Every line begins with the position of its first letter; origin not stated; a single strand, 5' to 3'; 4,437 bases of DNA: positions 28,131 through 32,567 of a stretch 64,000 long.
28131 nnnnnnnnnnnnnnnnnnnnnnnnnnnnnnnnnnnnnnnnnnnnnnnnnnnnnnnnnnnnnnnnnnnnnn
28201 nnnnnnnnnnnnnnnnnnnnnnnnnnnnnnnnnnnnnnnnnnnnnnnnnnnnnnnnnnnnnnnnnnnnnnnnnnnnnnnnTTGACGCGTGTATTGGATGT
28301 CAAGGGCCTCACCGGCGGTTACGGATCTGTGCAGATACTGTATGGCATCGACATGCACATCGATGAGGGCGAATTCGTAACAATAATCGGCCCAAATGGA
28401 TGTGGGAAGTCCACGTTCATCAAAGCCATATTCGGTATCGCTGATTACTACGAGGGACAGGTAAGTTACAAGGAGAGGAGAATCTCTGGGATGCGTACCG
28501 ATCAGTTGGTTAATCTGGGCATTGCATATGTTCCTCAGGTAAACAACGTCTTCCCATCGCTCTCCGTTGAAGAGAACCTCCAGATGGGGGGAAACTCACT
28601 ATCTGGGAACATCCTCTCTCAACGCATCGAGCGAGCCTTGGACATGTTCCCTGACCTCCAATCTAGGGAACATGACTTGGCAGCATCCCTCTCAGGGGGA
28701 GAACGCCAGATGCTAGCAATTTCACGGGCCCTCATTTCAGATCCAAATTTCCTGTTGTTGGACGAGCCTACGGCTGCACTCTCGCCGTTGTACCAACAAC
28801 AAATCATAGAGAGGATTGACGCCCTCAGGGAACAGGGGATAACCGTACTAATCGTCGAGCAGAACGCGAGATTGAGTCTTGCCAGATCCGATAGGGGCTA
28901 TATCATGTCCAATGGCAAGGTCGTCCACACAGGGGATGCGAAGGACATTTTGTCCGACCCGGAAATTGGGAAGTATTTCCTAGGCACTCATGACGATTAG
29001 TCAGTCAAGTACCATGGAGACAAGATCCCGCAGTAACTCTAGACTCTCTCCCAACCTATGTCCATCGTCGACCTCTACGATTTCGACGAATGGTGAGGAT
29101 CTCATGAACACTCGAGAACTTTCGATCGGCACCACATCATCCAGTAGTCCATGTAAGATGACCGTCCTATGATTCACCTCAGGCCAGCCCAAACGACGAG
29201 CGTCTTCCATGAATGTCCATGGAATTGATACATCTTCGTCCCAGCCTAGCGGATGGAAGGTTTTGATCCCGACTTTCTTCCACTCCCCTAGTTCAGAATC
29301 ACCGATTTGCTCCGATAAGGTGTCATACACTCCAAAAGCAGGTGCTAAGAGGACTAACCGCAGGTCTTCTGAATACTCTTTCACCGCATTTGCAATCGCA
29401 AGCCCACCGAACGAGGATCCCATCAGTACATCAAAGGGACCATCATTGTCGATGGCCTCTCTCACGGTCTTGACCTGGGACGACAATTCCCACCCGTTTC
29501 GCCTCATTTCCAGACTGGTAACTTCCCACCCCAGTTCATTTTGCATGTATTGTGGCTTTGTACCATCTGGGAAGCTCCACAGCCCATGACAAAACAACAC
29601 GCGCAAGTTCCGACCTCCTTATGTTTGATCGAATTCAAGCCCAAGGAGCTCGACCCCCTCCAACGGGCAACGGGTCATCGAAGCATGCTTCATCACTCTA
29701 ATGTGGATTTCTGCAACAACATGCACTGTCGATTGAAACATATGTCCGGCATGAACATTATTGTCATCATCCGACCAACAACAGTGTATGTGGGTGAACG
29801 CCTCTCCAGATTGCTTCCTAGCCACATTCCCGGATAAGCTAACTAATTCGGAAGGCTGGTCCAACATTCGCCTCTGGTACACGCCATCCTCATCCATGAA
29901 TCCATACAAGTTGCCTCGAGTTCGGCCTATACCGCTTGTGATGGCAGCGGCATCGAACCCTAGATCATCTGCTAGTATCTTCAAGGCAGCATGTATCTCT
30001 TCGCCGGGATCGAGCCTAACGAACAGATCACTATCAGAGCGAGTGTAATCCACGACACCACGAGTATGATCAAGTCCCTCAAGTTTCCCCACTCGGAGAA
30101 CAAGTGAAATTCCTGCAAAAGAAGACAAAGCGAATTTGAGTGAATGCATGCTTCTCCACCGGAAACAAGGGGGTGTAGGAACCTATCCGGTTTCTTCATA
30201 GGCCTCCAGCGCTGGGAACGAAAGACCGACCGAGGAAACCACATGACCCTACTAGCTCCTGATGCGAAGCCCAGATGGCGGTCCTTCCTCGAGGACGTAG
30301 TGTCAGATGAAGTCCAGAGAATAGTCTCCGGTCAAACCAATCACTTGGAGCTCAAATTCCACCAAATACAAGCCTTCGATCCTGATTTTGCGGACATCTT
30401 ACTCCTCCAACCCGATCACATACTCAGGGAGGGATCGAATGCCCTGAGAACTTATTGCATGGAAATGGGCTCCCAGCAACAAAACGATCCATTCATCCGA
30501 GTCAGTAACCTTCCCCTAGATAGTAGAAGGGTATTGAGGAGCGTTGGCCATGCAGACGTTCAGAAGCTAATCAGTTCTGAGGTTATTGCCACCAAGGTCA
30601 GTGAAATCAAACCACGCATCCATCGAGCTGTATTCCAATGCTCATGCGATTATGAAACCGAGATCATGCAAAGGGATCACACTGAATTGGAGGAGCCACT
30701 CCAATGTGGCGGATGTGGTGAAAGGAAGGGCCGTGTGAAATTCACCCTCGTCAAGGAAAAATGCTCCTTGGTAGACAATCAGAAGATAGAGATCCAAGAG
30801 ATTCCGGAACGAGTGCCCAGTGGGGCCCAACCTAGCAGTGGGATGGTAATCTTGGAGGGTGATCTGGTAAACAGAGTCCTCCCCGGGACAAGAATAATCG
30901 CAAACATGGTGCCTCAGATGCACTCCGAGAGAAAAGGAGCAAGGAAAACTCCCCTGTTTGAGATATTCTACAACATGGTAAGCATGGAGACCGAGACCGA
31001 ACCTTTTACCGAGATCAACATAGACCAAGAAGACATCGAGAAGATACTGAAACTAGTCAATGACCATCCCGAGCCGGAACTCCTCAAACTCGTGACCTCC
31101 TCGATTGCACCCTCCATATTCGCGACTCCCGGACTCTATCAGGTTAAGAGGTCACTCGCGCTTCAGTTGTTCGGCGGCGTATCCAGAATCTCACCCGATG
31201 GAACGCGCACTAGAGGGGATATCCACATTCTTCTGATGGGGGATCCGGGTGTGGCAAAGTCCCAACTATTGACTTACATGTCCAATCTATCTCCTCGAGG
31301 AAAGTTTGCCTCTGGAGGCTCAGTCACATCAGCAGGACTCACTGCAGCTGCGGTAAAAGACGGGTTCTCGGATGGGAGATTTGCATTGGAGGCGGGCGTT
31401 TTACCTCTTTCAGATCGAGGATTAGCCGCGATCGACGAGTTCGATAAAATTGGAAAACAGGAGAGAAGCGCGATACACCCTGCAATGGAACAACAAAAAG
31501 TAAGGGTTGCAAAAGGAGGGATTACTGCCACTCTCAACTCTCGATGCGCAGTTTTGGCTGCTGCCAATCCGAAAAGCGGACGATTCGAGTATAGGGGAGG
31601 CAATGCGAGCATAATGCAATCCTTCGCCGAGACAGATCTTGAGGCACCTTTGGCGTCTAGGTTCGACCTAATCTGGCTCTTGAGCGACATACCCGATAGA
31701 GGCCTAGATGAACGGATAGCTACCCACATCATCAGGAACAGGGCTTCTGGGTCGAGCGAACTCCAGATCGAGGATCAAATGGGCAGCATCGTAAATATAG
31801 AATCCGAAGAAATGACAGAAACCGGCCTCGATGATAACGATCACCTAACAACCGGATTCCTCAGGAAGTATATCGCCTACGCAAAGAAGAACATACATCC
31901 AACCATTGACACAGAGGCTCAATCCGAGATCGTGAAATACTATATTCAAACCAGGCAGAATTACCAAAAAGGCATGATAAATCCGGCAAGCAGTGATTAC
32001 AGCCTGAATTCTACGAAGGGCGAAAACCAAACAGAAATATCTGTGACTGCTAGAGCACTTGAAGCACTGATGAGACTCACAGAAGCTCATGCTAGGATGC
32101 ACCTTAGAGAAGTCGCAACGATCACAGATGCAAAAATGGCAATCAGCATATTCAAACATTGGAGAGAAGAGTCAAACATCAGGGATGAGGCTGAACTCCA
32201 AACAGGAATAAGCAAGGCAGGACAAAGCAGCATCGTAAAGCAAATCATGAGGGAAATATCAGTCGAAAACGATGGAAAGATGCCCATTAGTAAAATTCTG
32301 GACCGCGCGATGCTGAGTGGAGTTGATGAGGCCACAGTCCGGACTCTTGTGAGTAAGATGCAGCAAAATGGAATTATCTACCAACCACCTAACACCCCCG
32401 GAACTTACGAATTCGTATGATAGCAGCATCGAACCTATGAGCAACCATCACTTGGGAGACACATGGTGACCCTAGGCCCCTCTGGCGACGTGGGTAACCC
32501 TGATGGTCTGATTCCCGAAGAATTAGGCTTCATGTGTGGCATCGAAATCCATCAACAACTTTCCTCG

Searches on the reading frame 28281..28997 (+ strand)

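Call 33: search_protein_families(library=pfam, proteins=[window:28281-28997:+], max_evalue=0.00001)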
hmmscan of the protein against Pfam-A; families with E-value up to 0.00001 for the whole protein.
window:28281-28997:+ (239 aa): 4 families
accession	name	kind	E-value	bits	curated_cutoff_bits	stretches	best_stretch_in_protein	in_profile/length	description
PF00005.33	ABC_tran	-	3.2e-32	112.4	25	1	22-165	3-137/137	ABC transporter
PF13304.12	AAA_21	-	1.7e-12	48.5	27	0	33-69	2-40/304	AAA domain, putative AbiEii toxin, Type IV TA system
PF02463.25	SMC_N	-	6.5e-09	36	40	1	31-192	25-196/220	RecF/RecN/SMC N terminal domain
PF13175.12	AAA_15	-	9e-06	26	32.1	0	25-50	19-43/374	AAA ATPase domain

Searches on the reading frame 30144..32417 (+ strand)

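Call 17: search_protein_families(library=pfam, proteins=[window:30144-32417:+], max_evalue=0.001)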
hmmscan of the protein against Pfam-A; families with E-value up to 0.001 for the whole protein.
window:30144-32417:+ (758 aa): 7 families
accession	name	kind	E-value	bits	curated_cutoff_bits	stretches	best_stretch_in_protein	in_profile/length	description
PF00493.29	MCM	-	6.1e-72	241.8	23.3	1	310-532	11-223/224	MCM P-loop domain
PF17855.7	MCM_lid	-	1.1e-24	87.1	27.4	1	572-672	2-85/87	MCM AAA-lid domain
PF17207.9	MCM_OB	-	1.4e-23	83.5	24.8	1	131-252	2-117/126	MCM OB domain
PF01078.27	Mg_chelatase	-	4e-06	26.8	20.3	1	411-510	93-196/207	Magnesium chelatase, subunit ChlI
PF07728.20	AAA_5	-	2.7e-05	24.6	22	1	361-478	1-125/139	AAA domain (dynein-related subfamily)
PF14551.11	MCM_N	-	0.00016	22.5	24.9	1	54-114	22-87/95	MCM N-terminal domain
PF07726.17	AAA_3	-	0.00073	19.9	27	0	361-478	1-114/131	ATPase family associated with various cellular activities (AAA)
